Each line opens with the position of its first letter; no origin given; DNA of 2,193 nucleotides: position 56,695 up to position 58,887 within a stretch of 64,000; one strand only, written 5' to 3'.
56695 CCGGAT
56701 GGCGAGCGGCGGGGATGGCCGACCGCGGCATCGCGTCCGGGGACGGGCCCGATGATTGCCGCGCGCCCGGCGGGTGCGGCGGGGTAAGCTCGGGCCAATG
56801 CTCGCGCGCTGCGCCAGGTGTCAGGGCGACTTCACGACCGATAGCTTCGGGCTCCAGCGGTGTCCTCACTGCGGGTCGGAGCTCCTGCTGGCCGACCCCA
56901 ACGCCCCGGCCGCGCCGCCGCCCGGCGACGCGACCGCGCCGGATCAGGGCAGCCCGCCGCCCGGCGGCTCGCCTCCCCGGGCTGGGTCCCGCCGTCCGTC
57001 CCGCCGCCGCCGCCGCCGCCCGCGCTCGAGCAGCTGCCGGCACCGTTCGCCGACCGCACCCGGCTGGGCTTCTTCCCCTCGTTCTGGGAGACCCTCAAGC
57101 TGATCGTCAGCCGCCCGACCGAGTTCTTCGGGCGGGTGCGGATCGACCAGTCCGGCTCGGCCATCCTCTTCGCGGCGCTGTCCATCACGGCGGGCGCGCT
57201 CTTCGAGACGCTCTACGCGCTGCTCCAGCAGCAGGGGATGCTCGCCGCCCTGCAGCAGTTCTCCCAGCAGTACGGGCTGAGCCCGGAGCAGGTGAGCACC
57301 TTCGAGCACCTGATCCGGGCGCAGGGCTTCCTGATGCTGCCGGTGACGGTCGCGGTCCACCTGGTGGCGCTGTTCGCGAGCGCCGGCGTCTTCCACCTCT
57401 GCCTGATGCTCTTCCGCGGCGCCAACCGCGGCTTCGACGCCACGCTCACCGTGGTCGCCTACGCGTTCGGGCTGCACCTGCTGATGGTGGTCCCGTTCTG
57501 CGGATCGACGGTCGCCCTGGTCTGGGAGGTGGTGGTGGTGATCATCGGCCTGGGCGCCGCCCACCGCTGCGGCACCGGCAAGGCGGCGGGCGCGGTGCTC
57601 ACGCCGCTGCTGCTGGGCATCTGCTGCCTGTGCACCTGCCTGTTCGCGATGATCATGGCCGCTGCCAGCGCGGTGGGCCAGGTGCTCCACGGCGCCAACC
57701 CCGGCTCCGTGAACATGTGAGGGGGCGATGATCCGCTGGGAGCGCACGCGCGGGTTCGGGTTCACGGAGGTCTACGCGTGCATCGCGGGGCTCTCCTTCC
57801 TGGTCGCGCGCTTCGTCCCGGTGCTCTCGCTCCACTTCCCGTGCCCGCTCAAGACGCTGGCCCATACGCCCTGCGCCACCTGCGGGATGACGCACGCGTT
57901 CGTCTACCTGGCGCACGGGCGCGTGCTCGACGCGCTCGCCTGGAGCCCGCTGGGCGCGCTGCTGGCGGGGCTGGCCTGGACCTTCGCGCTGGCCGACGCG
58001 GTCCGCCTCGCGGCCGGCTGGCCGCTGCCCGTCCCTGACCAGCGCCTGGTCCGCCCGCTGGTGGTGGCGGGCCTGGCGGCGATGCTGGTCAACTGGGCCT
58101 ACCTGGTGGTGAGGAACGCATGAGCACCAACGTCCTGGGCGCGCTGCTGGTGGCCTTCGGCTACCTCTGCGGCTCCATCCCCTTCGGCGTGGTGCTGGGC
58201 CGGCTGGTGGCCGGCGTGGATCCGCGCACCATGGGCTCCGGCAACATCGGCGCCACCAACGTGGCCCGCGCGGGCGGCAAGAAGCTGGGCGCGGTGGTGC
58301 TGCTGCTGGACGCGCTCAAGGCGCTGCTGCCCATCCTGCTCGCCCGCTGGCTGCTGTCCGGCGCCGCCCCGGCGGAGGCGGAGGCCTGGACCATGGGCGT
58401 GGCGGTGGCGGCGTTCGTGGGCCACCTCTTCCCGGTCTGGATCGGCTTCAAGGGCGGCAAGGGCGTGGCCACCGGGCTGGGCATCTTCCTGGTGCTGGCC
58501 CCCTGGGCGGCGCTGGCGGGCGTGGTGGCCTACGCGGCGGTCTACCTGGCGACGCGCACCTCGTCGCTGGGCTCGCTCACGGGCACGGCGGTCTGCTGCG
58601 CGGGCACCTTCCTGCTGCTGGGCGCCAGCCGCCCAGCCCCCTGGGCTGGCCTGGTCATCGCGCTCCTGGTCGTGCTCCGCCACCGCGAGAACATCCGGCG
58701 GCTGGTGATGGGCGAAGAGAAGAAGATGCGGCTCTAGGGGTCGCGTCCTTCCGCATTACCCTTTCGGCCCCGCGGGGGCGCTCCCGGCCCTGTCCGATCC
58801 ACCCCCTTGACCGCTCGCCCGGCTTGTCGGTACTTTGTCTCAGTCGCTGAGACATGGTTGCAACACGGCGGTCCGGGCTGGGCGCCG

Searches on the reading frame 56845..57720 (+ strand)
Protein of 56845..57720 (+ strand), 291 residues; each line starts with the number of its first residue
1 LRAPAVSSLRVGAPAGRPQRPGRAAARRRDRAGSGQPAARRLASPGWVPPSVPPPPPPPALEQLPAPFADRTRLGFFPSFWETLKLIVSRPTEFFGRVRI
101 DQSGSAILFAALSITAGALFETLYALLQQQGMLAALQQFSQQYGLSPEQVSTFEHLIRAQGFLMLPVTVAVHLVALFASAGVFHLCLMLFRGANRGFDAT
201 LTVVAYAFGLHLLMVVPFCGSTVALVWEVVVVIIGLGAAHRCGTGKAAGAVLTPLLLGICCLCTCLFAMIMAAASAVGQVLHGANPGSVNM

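Call 74: search_protein_families(library=pfam, proteins=[window:56845-57720:+], max_evalue=0.01)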
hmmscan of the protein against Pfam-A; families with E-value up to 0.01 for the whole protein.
window:56845-57720:+ (291 aa): 1 family
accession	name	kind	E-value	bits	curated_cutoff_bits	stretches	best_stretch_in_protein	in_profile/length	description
PF04893.22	Yip1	-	1.7e-11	44.8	28.6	1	87-262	3-170/173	Yip1 domain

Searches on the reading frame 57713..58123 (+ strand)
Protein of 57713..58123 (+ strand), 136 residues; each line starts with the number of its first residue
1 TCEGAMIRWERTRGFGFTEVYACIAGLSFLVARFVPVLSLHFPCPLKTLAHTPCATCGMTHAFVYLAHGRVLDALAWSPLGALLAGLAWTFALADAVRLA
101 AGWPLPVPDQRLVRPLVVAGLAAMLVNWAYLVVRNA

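Call 74: search_protein_families(library=pfam, proteins=[window:57713-58123:+], max_evalue=0.01)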
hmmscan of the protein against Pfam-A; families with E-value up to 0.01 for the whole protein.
window:57713-58123:+ (136 aa): 1 family
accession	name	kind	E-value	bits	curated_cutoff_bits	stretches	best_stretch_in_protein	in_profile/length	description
PF10825.13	DUF2752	-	5e-12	46.2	27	1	44-89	1-46/49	Protein of unknown function (DUF2752)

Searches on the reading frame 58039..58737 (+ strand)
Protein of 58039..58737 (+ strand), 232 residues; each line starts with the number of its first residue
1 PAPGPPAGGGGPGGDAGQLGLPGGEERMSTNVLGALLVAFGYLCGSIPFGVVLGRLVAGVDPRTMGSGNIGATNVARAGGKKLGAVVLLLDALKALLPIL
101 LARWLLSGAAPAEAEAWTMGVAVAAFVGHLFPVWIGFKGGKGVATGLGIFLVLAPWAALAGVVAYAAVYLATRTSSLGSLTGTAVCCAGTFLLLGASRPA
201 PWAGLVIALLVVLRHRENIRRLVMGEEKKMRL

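Call 74: search_protein_families(library=pfam, proteins=[window:58039-58737:+], max_evalue=0.01)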
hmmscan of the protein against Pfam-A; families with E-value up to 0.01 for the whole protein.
window:58039-58737:+ (232 aa): 1 family
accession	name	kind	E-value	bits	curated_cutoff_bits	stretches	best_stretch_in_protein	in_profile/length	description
PF02660.20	G3P_acyltransf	-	1.5e-53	181.7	24.1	1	40-222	1-164/164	Glycerol-3-phosphate acyltransferase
